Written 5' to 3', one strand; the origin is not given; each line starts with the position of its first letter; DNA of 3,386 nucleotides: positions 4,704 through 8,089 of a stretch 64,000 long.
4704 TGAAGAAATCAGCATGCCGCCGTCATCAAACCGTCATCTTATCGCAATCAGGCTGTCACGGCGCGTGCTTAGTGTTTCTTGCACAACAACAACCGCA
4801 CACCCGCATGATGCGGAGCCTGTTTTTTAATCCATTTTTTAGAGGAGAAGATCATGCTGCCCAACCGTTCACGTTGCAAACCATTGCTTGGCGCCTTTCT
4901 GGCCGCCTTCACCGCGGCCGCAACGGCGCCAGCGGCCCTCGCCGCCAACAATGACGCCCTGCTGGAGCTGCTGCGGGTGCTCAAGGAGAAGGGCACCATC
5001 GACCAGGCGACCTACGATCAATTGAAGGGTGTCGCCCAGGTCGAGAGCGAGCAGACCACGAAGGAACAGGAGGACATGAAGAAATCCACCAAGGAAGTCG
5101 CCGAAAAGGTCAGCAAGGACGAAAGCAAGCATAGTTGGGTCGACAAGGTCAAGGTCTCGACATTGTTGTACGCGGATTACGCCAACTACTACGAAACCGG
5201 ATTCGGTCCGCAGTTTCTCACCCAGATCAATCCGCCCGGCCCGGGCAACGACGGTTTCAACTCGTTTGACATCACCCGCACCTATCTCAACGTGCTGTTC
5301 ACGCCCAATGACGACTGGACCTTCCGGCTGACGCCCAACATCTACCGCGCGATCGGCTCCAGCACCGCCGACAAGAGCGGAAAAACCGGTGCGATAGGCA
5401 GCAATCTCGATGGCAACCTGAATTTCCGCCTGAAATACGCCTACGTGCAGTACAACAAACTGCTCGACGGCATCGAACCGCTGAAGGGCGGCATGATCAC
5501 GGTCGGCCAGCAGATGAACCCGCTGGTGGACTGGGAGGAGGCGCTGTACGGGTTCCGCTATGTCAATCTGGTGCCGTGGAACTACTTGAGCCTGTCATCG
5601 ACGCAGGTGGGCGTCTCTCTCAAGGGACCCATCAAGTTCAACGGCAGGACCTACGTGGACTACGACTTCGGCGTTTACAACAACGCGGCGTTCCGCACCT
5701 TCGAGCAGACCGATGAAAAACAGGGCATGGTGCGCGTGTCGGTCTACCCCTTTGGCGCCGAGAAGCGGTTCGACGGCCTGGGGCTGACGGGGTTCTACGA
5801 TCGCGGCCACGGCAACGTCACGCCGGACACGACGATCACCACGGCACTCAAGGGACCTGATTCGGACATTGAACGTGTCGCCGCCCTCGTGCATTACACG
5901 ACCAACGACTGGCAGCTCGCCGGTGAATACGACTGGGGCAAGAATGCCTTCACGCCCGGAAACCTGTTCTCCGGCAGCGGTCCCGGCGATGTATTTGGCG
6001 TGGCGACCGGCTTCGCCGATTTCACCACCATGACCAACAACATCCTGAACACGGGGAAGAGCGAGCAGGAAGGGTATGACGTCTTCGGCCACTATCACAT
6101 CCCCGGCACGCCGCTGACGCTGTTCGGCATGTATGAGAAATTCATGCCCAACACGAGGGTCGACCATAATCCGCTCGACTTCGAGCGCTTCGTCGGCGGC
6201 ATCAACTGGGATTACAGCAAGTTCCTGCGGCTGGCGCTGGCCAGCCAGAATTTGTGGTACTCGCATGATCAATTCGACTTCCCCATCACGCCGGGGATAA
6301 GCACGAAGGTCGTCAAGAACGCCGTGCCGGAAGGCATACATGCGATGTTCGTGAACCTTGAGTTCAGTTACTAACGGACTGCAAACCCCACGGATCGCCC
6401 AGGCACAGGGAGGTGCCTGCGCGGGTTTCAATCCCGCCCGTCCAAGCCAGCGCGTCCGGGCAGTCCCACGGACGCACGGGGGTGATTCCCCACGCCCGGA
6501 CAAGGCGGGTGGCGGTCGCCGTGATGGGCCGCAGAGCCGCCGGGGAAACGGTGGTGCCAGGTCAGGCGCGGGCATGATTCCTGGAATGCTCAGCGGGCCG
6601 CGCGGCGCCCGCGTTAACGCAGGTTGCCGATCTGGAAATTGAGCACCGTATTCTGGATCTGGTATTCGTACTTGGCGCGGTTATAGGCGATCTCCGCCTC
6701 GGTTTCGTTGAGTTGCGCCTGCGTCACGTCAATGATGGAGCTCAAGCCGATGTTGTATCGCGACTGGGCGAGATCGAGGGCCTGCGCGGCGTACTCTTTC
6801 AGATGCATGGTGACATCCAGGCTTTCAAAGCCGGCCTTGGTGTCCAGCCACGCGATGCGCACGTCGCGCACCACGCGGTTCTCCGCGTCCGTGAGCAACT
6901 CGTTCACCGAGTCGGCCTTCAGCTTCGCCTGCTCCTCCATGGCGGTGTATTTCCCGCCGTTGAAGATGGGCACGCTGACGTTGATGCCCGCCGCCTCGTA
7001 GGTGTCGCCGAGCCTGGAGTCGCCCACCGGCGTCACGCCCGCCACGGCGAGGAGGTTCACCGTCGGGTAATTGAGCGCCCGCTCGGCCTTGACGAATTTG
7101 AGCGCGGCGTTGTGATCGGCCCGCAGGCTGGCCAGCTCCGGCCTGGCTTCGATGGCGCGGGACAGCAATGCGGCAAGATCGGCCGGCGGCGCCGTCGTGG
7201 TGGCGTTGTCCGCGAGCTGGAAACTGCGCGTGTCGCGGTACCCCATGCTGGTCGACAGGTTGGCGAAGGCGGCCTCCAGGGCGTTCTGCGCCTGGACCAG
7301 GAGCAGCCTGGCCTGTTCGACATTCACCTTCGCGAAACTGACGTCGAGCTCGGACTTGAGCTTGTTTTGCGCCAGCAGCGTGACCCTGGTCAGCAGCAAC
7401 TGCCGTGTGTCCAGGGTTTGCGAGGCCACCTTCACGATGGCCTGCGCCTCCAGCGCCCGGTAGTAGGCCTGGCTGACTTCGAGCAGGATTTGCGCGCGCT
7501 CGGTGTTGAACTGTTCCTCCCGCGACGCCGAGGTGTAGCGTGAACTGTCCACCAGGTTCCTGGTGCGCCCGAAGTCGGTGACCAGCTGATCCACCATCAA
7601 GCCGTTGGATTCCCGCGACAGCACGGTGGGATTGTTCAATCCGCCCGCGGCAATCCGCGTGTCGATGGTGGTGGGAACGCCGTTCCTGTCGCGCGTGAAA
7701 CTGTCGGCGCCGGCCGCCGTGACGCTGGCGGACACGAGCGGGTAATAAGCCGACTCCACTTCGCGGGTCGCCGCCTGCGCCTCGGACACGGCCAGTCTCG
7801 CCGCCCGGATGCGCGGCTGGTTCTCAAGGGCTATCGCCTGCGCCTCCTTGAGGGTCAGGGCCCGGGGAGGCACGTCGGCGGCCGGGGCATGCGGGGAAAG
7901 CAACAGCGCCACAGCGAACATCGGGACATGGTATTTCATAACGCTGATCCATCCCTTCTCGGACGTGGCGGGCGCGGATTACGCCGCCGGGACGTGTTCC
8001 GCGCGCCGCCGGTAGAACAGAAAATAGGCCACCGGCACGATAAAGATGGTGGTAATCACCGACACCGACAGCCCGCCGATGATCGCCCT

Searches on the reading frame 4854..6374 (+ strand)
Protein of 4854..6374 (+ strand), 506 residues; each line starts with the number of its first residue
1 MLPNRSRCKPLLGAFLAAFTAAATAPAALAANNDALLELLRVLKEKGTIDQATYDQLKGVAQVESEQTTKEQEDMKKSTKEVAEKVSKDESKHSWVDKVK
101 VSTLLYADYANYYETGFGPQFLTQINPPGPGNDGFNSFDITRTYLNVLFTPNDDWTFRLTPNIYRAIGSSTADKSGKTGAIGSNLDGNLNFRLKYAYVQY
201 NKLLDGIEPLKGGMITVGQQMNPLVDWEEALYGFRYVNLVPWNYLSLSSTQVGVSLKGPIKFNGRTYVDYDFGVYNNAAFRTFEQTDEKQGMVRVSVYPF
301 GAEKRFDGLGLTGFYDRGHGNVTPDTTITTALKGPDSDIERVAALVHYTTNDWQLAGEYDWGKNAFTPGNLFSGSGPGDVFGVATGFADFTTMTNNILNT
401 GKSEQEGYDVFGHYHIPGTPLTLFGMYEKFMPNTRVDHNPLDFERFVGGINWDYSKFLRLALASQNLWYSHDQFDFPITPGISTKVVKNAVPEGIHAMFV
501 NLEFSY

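Call 32: search_protein_families(library=pfam, proteins=[window:4854-6374:+], max_evalue=0.001)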
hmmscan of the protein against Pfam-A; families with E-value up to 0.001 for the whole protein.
window:4854-6374:+ (506 aa): 0 families

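Call 48: search_protein_families(library=pfam, proteins=[window:4854-6374:+], max_evalue=0.1)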
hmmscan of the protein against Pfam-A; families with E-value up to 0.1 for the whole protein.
window:4854-6374:+ (506 aa): 0 families

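Call 49: search_protein_families(library=ncbifam, proteins=[window:4854-6374:+], max_evalue=0.01)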
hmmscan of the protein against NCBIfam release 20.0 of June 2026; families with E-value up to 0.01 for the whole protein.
window:4854-6374:+ (506 aa): 0 families

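Call 68: search_solved_structures(query=window:4854-6374:+, max_evalue=1)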
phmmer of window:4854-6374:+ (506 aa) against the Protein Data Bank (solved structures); distinct sequences matched with E-value up to 1: 2.
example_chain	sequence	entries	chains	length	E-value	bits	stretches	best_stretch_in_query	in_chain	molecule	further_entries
22ow_A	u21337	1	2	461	0.028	16.4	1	292-365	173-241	Methyltransferase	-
8iyj_P3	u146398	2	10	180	0.63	12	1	404-478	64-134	Testis-expressed sequence 37 protein | Protein SPMIP9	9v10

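Call 80: find_homologous_proteins(query=window:4854-6374:+, max_evalue=0.00001)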
Query window:4854-6374:+ (506 aa): 1029 proteins with E <= 0.00001 among 8000 candidates; the best 120 are listed.
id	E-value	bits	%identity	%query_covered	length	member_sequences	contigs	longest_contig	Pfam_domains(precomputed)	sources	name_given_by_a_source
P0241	0.0e+0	1176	100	100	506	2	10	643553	-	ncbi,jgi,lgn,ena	-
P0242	1.1e-198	679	69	82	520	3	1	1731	-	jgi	jgi:hypothetical protein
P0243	4.1e-192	658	66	82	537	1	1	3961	-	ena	-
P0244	2.3e-166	573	55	89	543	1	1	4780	-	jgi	jgi:hypothetical protein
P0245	5.3e-165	568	55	88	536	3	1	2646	-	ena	-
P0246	5.7e-164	565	55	91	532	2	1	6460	-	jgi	-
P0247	2.1e-163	563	55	88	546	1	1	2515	-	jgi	jgi:hypothetical protein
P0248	1.8e-162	560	54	91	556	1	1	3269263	-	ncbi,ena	-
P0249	1.2e-161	557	52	97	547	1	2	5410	-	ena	-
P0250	1.9e-161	557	54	92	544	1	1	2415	-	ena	-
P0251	3.8e-161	555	53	92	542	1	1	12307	-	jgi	jgi:hypothetical protein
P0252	4.3e-161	555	52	93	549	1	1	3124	-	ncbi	ncbi:MAG: hypothetical protein ACREP6_04365 [Candidatus Binataceae bacterium]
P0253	1.1e-159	551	54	92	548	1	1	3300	-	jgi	jgi:hypothetical protein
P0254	4.4e-159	549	51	95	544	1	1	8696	-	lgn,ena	-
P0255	8.4e-158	544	55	87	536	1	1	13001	-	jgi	jgi:hypothetical protein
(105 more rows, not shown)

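Call 82: find_encoding_contigs(protein=P0248, flank=7000, max_places=1)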
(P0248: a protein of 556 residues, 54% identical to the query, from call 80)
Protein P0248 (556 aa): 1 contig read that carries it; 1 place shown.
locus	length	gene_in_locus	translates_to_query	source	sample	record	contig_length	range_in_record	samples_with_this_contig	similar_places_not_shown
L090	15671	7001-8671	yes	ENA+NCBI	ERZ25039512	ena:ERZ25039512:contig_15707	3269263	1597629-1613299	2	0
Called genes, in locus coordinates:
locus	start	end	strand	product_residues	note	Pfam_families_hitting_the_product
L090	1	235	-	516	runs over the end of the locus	PF02541:Ppx-GppA, PF21447:Ppx-GppA_III, PF01966:HD (weak)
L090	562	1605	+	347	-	PF05235:CHAD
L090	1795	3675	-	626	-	PF00224:PK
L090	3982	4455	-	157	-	PF01451:LMWPc (weak)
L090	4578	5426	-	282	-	PF00480:ROK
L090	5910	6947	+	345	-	PF12849:PBP_like_2, PF01547:SBP_bac_1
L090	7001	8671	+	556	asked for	-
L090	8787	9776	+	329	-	PF00528:BPD_transp_1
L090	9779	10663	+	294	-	PF00528:BPD_transp_1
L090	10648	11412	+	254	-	PF02463:SMC_N (faint), PF00005:ABC_tran, PF13304:AAA_21 (faint), PF13401:AAA_22 (weak)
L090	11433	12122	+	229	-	PF01895:PhoU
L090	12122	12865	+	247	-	PF00072:Response_reg, PF00486:Trans_reg_C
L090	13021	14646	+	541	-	PF00884:Sulfatase (faint), PF01663:Phosphodiest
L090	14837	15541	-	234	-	PF01553:Acyltransferase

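Call 90: predict_structure(alignment_id=A5)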
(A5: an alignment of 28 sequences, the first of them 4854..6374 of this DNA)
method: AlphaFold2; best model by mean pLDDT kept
length: 506 residues; sequences in the alignment: 28
mean_pLDDT: 75.0   pTM: 0.71
mean pLDDT of the five models: 75.0, 74.7, 74.4, 71.6, 69.9
residues with pLDDT >= 90: 158; 70-90: 175; 50-70: 93; < 50: 80
segments of 3 or more residues with pLDDT < 50: 1-32, 89-92, 169-184, 321-327, 373-383
pLDDT, mean of each block of 10 residues (from residue 1): 36 44 36 59 75 74 62 58 51 68 84 80 65 72 82 90 65 38 53 88 93 93 85 63 64 93 95 76 57 95 92 85 46 67 93 91 79 48 63 83 88 93 92 91 92 89 92 90 86 89 85
secondary structure, 60 per line:
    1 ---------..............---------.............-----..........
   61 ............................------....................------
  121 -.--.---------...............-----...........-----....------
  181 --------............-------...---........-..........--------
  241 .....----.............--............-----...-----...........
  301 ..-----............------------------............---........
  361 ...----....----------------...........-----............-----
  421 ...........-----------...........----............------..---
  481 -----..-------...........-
elements in order: H10-23 H33-45 H51-88 H95-98 E99-114 E135-149 E155-165 H171-174 E189-200 E214-221 H223-232 H241-245 E250-262 E265-276 E290-302 E308-319 E338-349 E353-363 H368-371 H388-398 E404-415 E421-431 E443-453 E458-469 E495-505

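Call 92: fold_search(model_id=the predicted structure, library=pdb)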
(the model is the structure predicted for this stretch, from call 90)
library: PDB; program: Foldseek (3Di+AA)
matches with E <= 10: 852; with E <= 0.001: 250
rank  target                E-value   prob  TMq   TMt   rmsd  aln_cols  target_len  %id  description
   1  5ldt_A                6.3e-12  1.00  0.39  0.47  10.0       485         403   12  Crystal Structures of MOMP from Campylobacter jejuni (released 2016-10-26)
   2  2o4v_A                6.6e-12  1.00  0.46  0.56   9.3       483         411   12  An arginine ladder in OprP mediates phosphate specific transfer across the outer membrane (released 2006-12-26)
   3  1hxt                  7.8e-12  1.00  0.48  0.68   6.2       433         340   12  OMPF PORIN MUTANT NQAAA (released 2001-06-06)
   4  7de8                  7.8e-12  1.00  0.46  0.65   7.8       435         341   11  Crystal Structure of outer membrane protein PorB with G103K mutations from Neisseria meningitidis W135 (released 2021-03-31)
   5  9j9p                  1.5e-11  1.00  0.46  0.65   6.5       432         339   12  artificial mononuclear Zn-bound metalloprotein 3 (M3:Zn) (released 2025-07-02)
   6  3a2s_X                1.5e-11  1.00  0.45  0.63   7.8       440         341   10  Crystal Structure of outer membrane protein PorB from Neisseria meningitidis in complex with sucrose (released 2010-04-07)
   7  7fdy_A                1.8e-11  1.00  0.47  0.66   6.3       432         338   12  Structure of OmpF1 (released 2022-11-16)
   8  9j9l                  1.8e-11  1.00  0.47  0.67   6.4       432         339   11  artificial mononuclear Zn-bound metalloprotein 1 (M1:Zn) (released 2025-07-02)
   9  2fgq                  2.1e-11  1.00  0.45  0.65   8.8       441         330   11  High resolution X-ray structure of Omp32 in complex with malate (released 2006-01-31)
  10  3fyx                  2.3e-11  1.00  0.47  0.67   6.4       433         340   12  The Structure of OmpF porin with a synthetic dibenzo-18-crown-6 as modulator (released 2009-06-30)
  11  4gcp_A                2.4e-11  1.00  0.46  0.67   6.7       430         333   13  Crystal Structure of E. coli OmpF porin in complex with Ampicillin (released 2012-12-19)
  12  6eus_A                2.4e-11  1.00  0.47  0.65   6.5       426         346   12  Crystal structure of the outer membrane channel DcaP of Acinetobacter baumannii (released 2018-11-14)
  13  1opf_A                2.8e-11  1.00  0.47  0.67   6.4       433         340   14  THE STRUCTURE OF OMPF PORIN IN A TETRAGONAL CRYSTAL FORM (released 1995-02-07)
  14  7fdy_C                3.3e-11  1.00  0.47  0.67   6.7       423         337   12  Structure of OmpF1 (released 2022-11-16)
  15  5ldv                  3.3e-11  1.00  0.40  0.48   8.7       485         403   12  Crystal Structures of MOMP from Campylobacter jejuni (released 2016-10-26)
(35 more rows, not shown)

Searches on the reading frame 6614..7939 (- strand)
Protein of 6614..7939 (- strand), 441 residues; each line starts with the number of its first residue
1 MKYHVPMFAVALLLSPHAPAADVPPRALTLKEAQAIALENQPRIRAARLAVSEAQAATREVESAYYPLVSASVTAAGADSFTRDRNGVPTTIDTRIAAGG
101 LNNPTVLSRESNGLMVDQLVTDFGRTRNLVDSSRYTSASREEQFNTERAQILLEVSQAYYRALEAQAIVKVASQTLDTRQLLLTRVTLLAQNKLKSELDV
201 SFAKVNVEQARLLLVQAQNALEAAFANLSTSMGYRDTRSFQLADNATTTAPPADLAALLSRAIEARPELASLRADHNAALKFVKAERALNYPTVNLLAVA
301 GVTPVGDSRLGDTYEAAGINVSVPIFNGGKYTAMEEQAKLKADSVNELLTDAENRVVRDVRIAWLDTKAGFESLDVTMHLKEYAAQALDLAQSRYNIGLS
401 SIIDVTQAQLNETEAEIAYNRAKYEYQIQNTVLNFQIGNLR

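Call 74: search_protein_families(library=pfam, proteins=[window:6614-7939:-], max_evalue=0.00001)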
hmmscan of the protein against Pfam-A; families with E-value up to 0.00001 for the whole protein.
window:6614-7939:- (441 aa): 1 family
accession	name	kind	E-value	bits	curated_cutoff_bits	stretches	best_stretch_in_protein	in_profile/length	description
PF02321.23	OEP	-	8.4e-50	169.6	22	2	255-434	1-183/187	Outer membrane efflux protein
